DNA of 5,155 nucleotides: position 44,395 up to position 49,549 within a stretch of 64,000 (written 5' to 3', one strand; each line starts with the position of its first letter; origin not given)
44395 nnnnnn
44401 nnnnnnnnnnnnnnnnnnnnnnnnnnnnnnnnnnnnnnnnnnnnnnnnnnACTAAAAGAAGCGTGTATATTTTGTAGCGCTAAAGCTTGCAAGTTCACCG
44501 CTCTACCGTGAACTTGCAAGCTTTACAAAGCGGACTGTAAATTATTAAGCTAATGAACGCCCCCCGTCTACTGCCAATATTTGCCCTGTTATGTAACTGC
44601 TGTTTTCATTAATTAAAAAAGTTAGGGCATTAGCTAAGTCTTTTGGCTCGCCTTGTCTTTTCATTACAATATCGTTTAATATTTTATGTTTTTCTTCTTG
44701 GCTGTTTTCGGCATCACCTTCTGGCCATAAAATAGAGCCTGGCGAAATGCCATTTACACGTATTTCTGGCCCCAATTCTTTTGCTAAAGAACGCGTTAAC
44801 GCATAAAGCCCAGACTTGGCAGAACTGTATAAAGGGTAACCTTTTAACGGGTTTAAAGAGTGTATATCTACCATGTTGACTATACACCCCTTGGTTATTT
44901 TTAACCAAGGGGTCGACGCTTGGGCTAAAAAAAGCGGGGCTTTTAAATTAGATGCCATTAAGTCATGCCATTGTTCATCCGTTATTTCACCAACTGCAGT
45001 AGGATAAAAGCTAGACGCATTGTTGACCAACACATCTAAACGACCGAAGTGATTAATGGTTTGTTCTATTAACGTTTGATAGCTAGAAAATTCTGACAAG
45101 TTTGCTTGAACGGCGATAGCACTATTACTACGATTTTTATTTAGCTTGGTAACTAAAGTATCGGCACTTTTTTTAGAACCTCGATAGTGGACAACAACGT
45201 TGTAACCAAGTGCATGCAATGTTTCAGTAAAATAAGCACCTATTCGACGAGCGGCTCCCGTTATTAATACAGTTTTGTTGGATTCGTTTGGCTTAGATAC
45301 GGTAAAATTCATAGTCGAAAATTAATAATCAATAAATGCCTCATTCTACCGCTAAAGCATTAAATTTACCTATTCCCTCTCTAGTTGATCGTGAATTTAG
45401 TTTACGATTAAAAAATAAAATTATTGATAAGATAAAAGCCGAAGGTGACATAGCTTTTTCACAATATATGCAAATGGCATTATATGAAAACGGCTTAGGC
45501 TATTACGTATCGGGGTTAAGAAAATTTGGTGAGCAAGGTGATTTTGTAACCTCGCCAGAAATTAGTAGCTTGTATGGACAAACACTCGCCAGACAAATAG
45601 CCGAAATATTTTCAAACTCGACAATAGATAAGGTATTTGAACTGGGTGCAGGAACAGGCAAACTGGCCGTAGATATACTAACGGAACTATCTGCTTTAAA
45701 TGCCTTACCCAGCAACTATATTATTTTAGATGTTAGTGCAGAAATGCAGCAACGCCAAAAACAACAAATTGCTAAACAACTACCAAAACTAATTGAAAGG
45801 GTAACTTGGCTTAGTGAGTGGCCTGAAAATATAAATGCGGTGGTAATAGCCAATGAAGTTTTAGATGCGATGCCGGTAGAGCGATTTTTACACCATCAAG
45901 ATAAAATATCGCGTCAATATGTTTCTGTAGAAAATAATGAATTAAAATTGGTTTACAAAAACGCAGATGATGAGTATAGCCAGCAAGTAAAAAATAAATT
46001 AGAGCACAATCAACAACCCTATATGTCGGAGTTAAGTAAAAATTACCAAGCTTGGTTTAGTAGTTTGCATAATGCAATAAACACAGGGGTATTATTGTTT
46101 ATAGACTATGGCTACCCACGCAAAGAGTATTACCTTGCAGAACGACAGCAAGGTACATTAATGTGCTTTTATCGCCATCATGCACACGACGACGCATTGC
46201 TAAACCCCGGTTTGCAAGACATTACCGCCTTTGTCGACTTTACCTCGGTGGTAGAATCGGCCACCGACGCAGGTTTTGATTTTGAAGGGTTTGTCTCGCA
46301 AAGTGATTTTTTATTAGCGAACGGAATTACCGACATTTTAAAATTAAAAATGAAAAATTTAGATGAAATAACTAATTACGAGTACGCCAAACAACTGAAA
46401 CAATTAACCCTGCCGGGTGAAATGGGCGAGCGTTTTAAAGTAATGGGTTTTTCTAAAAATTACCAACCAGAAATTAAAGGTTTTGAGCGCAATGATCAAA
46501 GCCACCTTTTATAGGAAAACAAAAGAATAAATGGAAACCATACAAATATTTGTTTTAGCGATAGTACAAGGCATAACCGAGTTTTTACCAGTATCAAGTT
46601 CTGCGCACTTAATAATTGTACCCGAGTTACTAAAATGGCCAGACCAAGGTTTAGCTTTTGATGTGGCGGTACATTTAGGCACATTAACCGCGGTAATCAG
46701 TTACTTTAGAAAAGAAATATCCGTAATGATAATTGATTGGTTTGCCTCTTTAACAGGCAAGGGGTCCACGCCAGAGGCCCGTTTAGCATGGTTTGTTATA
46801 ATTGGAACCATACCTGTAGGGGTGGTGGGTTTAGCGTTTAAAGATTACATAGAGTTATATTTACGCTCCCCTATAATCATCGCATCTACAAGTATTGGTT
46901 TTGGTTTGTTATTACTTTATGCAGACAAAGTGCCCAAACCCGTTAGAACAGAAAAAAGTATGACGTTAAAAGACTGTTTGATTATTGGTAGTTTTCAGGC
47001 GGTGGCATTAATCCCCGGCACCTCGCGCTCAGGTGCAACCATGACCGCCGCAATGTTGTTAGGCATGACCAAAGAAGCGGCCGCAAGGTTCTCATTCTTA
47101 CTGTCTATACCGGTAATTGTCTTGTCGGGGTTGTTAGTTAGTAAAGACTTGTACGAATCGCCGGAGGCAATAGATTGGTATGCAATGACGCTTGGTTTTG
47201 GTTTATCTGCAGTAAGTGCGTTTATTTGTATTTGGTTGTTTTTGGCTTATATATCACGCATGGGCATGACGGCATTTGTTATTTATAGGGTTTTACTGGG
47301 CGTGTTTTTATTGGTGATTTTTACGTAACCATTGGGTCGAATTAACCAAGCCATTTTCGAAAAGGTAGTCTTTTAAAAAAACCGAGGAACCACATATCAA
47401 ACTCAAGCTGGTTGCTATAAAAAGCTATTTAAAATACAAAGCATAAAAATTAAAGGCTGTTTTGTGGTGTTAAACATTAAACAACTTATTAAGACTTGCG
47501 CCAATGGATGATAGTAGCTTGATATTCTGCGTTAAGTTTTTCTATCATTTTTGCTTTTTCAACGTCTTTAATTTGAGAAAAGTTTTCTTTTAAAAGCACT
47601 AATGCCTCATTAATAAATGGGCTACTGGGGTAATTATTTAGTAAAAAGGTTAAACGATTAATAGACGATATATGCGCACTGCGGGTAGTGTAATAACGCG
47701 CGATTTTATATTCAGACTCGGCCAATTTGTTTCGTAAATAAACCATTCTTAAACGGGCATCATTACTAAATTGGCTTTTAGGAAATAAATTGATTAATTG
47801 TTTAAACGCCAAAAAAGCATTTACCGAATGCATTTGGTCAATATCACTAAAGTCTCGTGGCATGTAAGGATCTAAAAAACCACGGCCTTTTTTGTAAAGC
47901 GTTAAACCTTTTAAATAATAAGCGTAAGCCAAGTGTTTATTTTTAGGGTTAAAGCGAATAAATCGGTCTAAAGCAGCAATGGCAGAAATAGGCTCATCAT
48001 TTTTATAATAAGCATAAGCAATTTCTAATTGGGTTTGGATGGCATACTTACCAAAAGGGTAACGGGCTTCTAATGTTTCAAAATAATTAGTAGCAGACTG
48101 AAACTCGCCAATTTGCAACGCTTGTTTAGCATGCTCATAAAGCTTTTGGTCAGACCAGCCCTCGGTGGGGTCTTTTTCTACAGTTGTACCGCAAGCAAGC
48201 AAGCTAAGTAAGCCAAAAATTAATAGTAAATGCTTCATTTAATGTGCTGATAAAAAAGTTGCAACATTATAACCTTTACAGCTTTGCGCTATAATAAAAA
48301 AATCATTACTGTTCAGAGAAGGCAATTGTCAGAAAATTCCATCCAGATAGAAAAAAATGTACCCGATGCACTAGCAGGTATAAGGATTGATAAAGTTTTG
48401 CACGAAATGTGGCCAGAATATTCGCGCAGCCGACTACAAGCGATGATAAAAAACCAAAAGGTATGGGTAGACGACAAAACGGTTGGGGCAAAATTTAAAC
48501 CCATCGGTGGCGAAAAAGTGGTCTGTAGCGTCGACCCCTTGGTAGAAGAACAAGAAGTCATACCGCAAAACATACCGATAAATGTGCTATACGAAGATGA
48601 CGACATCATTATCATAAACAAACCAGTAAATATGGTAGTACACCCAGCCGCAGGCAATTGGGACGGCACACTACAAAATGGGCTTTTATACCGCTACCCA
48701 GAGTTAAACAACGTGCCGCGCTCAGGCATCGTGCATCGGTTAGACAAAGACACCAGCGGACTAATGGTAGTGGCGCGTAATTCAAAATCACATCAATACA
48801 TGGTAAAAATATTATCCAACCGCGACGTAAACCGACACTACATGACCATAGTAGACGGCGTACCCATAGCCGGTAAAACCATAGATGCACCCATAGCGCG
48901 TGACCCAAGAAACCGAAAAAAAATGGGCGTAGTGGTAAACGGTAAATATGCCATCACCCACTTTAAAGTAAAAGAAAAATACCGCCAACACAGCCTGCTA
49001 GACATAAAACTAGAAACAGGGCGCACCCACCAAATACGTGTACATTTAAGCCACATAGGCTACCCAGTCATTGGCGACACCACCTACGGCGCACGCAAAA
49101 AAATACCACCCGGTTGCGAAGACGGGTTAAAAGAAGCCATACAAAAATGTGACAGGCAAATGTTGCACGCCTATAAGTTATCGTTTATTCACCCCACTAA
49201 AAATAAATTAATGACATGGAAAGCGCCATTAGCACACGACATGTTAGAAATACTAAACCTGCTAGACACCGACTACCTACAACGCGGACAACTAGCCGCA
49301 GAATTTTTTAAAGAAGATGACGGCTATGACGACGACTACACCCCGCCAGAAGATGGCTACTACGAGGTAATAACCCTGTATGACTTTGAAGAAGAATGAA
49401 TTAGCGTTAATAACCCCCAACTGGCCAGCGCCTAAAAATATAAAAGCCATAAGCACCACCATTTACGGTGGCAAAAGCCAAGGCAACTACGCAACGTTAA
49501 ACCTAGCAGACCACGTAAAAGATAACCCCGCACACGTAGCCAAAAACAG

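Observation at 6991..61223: Strongly over-represented 12-mer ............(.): candidate new uptake or architecture signal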

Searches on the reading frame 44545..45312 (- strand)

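Call 12: search_protein_families(library=ncbifam, proteins=[window:44545-45312:-], max_evalue=1e-10)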
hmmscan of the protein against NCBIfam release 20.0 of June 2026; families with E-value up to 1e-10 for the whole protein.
window:44545-45312:- (255 aa): 197 families (the best 25 are shown)
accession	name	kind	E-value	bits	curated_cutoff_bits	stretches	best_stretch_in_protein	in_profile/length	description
NF006598.0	PRK09135.1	equivalog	3.5e-105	351.1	288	1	10-254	4-247/249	pteridine reductase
NF006597.0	PRK09134.1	equivalog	4.9e-60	203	281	1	7-254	7-249/261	SDR family oxidoreductase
TIGR02685.1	pter_reduc_Leis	equivalog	2.4e-56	190.8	321.7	1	15-255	4-265/267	pteridine reductase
NF005559.1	PRK07231.1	subfamily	8.4e-53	179.4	215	1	11-253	3-248/249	glucose 1-dehydrogenase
NF052558.1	MBtsdlDhBudC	equivalog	3.2e-47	161.2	270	1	12-253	3-242/250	meso-2,3-butanediol dehydrogenase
TIGR01830.1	3oxo_ACP_reduc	equivalog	5.3e-47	160.5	297.75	1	15-251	1-237/239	3-oxoacyl-[acyl-carrier-protein] reductase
NF009466.0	PRK12826.1-2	subfamily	1.2e-46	159.2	222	1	12-253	3-245/248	3-oxoacyl-ACP reductase FabG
NF047420.2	EF_P_mod_YmfI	equivalog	3.4e-46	157.9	238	1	15-251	2-234/236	elongation factor P 5-aminopentanone reductase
NF012208.0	SDR_dihy_bifunc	exception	4e-45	154.2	325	1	16-254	2-233/233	bifunctional dihydropteridine reductase/dihydrofolate reductase TmpR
NF004198.0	PRK05653.1-3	equivalog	4.3e-43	147.5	296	1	10-253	5-247/248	3-oxoacyl-ACP reductase FabG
NF004199.0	PRK05653.1-4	equivalog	1e-42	146.4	301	1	11-251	4-244/247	3-oxoacyl-ACP reductase FabG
NF009468.0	PRK12826.1-4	equivalog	2.8e-42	145.2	318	1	11-254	6-249/256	SDR family oxidoreductase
NF005853.0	PRK07774.1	equivalog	3.9e-42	144.4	303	1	12-252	6-246/250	SDR family oxidoreductase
NF004200.0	PRK05653.1-5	equivalog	3.4e-41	141.4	273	1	12-251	2-240/242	3-oxoacyl-ACP reductase FabG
NF005975.0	PRK08063.1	equivalog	6.2e-41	140.3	328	1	11-254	3-248/250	enoyl-[acyl-carrier-protein] reductase FabL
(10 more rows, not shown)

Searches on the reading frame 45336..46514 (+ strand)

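Call 26: search_protein_families(library=pfam, proteins=[window:45336-46514:+], max_evalue=0.000001)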
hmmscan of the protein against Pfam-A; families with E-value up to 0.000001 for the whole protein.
window:45336-46514:+ (392 aa): 1 family
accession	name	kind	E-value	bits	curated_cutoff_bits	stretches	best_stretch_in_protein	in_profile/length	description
PF02636.23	Methyltransf_28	-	1.6e-58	198.6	23.3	1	83-320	1-249/249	Putative S-adenosyl-L-methionine-dependent methyltransferase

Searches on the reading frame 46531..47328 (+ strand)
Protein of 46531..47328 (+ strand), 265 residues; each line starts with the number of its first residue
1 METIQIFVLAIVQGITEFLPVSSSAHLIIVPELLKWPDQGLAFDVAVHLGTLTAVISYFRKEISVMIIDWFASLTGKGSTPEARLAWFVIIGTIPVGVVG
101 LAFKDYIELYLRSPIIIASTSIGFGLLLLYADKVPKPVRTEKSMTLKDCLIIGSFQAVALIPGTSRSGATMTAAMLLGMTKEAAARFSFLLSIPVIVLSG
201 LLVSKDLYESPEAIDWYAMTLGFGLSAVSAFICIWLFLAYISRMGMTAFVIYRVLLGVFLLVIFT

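Call 26: search_protein_families(library=pfam, proteins=[window:46531-47328:+], max_evalue=0.000001)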
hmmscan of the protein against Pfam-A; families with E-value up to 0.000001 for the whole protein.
window:46531-47328:+ (265 aa): 1 family
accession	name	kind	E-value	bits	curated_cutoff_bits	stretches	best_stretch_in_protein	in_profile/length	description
PF02673.24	BacA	-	8.8e-83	278.4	33.4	1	7-258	2-256/257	Bacitracin resistance protein BacA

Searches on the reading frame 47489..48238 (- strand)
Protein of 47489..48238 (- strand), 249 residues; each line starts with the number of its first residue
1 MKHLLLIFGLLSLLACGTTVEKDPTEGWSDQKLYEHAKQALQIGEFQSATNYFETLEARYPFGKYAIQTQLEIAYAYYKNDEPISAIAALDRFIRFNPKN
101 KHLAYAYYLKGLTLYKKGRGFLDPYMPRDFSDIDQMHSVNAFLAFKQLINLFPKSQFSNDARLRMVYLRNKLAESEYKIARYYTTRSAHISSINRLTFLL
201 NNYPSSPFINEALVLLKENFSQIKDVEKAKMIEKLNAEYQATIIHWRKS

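Call 26: search_protein_families(library=pfam, proteins=[window:47489-48238:-], max_evalue=0.000001)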
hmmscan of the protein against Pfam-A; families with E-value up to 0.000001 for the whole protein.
window:47489-48238:- (249 aa): 2 families
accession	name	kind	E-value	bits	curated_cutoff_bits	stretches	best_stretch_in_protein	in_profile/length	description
PF13525.12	YfiO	-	1.4e-57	195.2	25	1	30-230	5-198/203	Outer membrane lipoprotein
PF13512.12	TPR_18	-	9.5e-38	130.1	21.9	1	28-165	8-145/145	Tetratricopeptide repeat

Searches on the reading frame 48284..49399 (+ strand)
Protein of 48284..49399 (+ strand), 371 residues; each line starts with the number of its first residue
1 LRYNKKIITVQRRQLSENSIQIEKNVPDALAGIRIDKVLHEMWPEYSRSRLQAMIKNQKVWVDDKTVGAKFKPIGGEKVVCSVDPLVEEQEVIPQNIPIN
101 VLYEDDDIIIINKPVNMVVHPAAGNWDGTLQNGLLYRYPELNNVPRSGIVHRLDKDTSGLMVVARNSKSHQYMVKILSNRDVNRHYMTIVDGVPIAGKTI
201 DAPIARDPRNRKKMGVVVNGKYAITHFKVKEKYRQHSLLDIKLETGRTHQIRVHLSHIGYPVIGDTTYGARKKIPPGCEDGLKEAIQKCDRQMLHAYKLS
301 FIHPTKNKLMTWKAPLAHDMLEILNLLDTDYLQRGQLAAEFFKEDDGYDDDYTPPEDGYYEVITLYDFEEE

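Call 12: search_protein_families(library=ncbifam, proteins=[window:48284-49399:+], max_evalue=1e-10)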
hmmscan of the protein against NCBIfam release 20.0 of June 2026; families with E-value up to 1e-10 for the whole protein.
window:48284-49399:+ (371 aa): 6 families
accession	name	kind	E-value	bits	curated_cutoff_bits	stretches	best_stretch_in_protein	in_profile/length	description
NF008385.0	PRK11180.1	equivalog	3.4e-108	361.9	351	1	18-333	3-318/325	23S rRNA pseudouridine(1911/1915/1917) synthase RluD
TIGR00005.1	rluA_subfam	subfamily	1.1e-91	307.3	192.7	1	31-327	4-297/298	RluA family pseudouridine synthase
NF008249.0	PRK11025.1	equivalog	8.8e-37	126.7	378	1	26-327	13-313/317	23S rRNA pseudouridine(955/2504/2580) synthase RluC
NF008321.0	PRK11112.1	equivalog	1.2e-29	103.5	328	1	99-332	2-239/257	tRNA pseudouridine(65) synthase TruC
TIGR01621.1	RluA-like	hypoth_equivalog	3.1e-27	95.2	222.3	1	99-302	2-184/217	TIGR01621 family pseudouridine synthase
NF007543.0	PRK10158.1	equivalog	1.1e-26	93.9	286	1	93-316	8-217/219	bifunctional tRNA pseudouridine(32) synthase/23S rRNA pseudouridine(746) synthase RluA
